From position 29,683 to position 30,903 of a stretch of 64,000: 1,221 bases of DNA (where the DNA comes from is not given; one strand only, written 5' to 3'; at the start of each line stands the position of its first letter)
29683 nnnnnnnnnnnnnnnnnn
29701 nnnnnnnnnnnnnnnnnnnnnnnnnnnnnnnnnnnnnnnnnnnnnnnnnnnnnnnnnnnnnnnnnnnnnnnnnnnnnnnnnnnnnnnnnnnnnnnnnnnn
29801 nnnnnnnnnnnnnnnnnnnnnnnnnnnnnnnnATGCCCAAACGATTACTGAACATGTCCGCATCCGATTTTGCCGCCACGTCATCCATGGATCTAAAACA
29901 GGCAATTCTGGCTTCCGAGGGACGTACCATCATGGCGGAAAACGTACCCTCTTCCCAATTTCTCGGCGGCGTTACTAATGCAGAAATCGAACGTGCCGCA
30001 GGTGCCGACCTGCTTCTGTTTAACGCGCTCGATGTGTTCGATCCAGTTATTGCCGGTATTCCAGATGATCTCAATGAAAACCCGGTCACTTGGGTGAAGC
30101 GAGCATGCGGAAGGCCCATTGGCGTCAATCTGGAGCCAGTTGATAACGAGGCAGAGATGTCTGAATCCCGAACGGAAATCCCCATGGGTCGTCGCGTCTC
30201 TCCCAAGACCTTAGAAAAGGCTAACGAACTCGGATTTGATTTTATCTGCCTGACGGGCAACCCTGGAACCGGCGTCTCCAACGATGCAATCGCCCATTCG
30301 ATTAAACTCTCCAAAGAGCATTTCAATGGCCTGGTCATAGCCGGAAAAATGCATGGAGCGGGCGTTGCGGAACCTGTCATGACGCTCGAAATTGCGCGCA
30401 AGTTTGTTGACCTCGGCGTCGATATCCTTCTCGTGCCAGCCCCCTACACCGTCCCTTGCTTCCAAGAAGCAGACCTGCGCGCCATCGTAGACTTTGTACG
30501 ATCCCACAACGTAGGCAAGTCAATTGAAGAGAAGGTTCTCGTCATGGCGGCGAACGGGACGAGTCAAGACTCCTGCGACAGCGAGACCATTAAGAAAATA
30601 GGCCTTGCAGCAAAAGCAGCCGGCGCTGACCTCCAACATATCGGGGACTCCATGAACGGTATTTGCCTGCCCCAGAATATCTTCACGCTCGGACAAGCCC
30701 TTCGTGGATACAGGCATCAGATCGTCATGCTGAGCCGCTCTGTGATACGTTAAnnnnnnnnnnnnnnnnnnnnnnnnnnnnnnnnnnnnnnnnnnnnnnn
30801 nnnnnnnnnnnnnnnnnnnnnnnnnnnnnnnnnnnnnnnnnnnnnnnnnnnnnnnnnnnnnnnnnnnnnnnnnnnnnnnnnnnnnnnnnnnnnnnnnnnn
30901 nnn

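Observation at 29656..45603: Shared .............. dyad upstream of IICB4 and of the mannose-type (aga-like) PTS operon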

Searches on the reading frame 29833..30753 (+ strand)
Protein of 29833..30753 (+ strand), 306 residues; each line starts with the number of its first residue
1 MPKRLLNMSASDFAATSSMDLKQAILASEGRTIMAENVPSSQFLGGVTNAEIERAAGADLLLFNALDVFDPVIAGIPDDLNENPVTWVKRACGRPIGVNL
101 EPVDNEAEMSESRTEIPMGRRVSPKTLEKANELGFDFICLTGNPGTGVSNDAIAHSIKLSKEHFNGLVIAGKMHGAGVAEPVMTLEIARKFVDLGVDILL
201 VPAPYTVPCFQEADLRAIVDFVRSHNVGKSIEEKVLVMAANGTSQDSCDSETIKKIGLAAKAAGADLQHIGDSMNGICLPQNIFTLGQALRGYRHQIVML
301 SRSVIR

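Call 12: search_protein_families(library=pfam, proteins=[window:29833-30753:+])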
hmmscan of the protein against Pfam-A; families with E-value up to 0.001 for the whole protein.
window:29833-30753:+ (306 aa): 1 family
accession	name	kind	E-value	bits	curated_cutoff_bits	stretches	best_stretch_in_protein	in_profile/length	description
PF25509.1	DUF7916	-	1.4e-110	369.4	27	1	6-306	1-296/296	Domain of unknown function (DUF7916)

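Call 14: find_encoding_contigs(protein=window:29833-30753:+, flank=3000, max_places=6)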
Protein window:29833-30753:+ (306 aa): 24 contigs read that carry it; 6 places shown.
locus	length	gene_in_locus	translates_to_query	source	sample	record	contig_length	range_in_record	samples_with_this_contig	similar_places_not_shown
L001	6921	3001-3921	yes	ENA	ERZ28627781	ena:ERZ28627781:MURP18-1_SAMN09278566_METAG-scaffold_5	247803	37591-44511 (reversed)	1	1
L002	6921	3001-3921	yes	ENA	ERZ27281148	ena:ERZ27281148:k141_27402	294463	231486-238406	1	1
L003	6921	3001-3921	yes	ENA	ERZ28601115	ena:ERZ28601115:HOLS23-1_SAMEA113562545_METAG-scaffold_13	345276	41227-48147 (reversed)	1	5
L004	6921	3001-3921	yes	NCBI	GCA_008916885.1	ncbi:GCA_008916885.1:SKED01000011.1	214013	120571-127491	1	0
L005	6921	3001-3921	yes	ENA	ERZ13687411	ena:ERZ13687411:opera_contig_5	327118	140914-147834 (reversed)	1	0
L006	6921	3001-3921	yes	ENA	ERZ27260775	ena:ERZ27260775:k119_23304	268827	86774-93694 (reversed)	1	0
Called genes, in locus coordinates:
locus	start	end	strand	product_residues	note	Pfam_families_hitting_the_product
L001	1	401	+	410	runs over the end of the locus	PF02661:Fic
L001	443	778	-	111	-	PF00455:DeoRC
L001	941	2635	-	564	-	PF02378:PTS_EIIC, PF02302:PTS_IIB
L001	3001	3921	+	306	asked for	PF25509:DUF7916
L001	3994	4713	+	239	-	PF00392:GntR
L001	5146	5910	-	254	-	PF08220:HTH_DeoR, PF08279:HTH_11, PF00455:DeoRC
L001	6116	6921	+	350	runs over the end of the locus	PF01263:Aldose_epim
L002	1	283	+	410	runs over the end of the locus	PF02661:Fic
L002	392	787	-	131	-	PF00455:DeoRC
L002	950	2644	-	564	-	PF02378:PTS_EIIC, PF02302:PTS_IIB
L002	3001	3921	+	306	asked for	PF25509:DUF7916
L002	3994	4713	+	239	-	PF00392:GntR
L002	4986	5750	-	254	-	PF08220:HTH_DeoR, PF08279:HTH_11, PF00455:DeoRC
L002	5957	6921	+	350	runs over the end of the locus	PF01263:Aldose_epim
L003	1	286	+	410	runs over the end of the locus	PF02661:Fic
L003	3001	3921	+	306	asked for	PF25509:DUF7916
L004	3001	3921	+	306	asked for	PF25509:DUF7916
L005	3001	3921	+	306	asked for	PF25509:DUF7916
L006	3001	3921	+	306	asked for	PF25509:DUF7916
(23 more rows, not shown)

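Call 57: find_homologous_proteins(query=window:29833-30753:+, max_evalue=1e-40)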
Query window:29833-30753:+ (306 aa): 2252 proteins with E <= 1e-40 among 8000 candidates; the best 120 are listed.
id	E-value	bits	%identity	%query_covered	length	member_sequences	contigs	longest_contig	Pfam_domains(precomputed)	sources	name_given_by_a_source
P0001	5.5e-197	671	99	100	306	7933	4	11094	PF25509.2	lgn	-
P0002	2.2e-168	577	85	99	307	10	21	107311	PF25509.2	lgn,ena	-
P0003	2.1e-156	538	79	99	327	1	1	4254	PF25509.2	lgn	-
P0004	9.9e-155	532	77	99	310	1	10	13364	PF25509.2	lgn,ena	-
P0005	1.5e-154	531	77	99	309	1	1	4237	PF25509.2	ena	-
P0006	1.6e-154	531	98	81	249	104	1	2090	PF25509.2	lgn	-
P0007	1.5e-152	525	78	99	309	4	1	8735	PF25509.2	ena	-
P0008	7.8e-152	523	77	99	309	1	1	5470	PF25509.2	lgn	-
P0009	8.9e-152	522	76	99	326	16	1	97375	PF25509.2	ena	-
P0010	2.3e-151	521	77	99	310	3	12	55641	PF25509.2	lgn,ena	-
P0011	8.8e-150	516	75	99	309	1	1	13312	PF25509.2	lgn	-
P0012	1.3e-149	515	77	99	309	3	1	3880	PF25509.2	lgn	-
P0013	6.8e-149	513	74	99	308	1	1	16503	PF25509.2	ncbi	-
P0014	1.3e-147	509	73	100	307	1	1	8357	PF25509.2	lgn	-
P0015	7.2e-147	506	73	99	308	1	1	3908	PF25509.2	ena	-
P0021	1.0e-146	506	73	99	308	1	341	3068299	PF25509.2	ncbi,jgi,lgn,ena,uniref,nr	ncbi:haloacid dehalogenase-like hydrolase [Enterococcus faecalis]|jgi:hypothetical protein|uniref:DU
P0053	2.1e-145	501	74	99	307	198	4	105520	PF25509.2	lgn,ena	-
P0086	4.9e-136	471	71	100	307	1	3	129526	PF25509.2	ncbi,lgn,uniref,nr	ncbi:haloacid dehalogenase-like hydrolase [Streptococcus gallolyticus]|uniref:DUF7916 family protein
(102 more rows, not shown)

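Call 58: find_encoding_contigs(protein=P0002, flank=4000, max_places=2)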
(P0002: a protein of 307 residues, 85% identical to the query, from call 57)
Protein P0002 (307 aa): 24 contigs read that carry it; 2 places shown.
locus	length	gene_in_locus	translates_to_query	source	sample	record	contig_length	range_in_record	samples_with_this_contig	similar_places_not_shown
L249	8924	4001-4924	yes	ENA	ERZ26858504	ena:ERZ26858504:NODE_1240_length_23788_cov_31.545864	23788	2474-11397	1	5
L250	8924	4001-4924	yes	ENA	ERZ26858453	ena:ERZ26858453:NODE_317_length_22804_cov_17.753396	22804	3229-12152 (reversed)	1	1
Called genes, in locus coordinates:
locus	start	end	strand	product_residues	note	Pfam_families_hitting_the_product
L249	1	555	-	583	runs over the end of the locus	PF02378:PTS_EIIC, PF02302:PTS_IIB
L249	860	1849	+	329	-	PF00356:LacI, PF13407:Peripla_BP_4, PF00532:Peripla_BP_1, PF13377:Peripla_BP_3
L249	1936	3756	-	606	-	PF02378:PTS_EIIC, PF02302:PTS_IIB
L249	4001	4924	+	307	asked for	PF25509:DUF7916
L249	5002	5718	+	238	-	PF00392:GntR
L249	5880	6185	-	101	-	PF05016:ParE_toxin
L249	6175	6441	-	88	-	-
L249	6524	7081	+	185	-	-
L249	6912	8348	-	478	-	PF00232:Glyco_hydro_1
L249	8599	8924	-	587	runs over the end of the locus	PF02378:PTS_EIIC, PF02302:PTS_IIB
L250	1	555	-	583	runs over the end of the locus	PF02378:PTS_EIIC, PF02302:PTS_IIB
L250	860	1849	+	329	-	PF00356:LacI, PF13407:Peripla_BP_4, PF00532:Peripla_BP_1, PF13377:Peripla_BP_3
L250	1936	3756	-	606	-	PF02378:PTS_EIIC, PF02302:PTS_IIB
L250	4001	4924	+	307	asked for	PF25509:DUF7916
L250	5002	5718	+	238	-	PF00392:GntR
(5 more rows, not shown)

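Call 59: find_encoding_contigs(protein=P0009, flank=4000, max_places=2)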
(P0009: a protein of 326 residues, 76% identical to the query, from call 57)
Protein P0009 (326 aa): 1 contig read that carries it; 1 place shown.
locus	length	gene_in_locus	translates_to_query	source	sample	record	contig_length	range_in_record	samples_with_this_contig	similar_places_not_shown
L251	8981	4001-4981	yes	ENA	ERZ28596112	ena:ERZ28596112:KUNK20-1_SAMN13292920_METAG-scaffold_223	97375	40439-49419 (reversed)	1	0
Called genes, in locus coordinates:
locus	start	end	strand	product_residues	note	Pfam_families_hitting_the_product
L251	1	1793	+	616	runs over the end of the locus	PF00664:ABC_membrane, PF00005:ABC_tran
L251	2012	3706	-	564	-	PF02378:PTS_EIIC, PF02302:PTS_IIB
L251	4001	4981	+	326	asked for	PF25509:DUF7916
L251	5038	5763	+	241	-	PF00392:GntR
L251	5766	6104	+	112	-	PF02255:PTS_IIA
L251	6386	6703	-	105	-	PF01381:HTH_3, PF13560:HTH_31 (weak)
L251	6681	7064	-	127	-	PF05973:Gp49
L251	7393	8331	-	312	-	-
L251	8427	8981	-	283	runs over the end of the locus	PF00132:Hexapep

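Call 60: find_encoding_contigs(protein=P0053, flank=4000, max_places=2)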
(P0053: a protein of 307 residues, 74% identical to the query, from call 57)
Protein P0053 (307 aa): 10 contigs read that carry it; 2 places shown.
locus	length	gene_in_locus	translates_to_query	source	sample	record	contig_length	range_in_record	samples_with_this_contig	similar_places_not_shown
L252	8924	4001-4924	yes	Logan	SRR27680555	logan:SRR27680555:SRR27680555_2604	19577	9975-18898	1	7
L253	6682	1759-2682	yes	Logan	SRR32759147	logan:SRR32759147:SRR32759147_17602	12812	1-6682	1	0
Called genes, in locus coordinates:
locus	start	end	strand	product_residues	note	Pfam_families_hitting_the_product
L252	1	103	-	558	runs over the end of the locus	PF01935:DUF87 (faint), PF00005:ABC_tran, PF02463:SMC_N (faint), PF13555:AAA_29 (faint), PF00005:ABC_tran, PF13304:AAA_21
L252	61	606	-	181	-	PF07155:ECF-ribofla_trS, PF07694:5TM-5TMR_LYT (weak), PF12822:ECF_trnsprt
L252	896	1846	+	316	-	PF01565:FAD_binding_4, PF02873:MurB_C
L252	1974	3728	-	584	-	PF02378:PTS_EIIC, PF02302:PTS_IIB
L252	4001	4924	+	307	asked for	PF25509:DUF7916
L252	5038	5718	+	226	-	PF00392:GntR, PF14502:HTH_41 (faint), PF08279:HTH_11 (faint), PF07702:UTRA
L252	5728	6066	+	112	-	PF02255:PTS_IIA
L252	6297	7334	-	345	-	PF02424:ApbE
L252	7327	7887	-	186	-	PF07456:Hpre_diP_synt_I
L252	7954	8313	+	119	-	PF00462:Glutaredoxin, PF03960:ArsC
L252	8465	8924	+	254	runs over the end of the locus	PF00731:AIRC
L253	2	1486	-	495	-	?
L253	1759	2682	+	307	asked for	PF25509:DUF7916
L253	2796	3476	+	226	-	PF00392:GntR, PF14502:HTH_41 (faint), PF08279:HTH_11 (faint), PF07702:UTRA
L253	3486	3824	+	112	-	PF02255:PTS_IIA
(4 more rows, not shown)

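Call 62: find_encoding_contigs(protein=P0021, flank=3000, max_places=1)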
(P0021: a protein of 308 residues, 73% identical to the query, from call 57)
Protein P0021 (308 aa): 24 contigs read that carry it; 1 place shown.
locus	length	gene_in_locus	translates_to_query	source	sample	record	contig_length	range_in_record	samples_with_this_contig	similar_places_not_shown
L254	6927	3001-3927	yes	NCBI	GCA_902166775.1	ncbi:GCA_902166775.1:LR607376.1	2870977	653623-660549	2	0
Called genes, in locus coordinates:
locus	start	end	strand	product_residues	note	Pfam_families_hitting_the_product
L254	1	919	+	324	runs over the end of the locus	PF02275:CBAH, PF03417:AAT (faint)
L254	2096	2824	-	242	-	PF00392:GntR, PF07702:UTRA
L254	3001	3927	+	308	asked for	PF25509:DUF7916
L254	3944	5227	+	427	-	PF02378:PTS_EIIC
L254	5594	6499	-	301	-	PF12787:EcsC (weak)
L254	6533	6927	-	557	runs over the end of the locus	PF07905:PucR, PF17853:GGDEF_2, PF13556:HTH_30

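Call 63: find_encoding_contigs(protein=P0086, flank=3000, max_places=1)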
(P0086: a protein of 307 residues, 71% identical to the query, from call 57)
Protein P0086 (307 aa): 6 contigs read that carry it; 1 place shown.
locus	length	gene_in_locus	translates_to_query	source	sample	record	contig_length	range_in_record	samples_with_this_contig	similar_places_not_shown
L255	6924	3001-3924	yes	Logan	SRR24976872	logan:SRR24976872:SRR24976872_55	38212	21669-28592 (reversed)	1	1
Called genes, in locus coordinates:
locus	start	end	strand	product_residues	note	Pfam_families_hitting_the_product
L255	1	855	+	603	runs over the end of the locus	PF13522:GATase_6, PF13537:GATase_7, PF01380:SIS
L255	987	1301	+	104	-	PF02302:PTS_IIB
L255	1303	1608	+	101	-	PF02255:PTS_IIA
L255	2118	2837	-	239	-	PF00392:GntR, PF07702:UTRA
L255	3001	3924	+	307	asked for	PF25509:DUF7916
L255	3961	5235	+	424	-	PF02378:PTS_EIIC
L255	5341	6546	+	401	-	-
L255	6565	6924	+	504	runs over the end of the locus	-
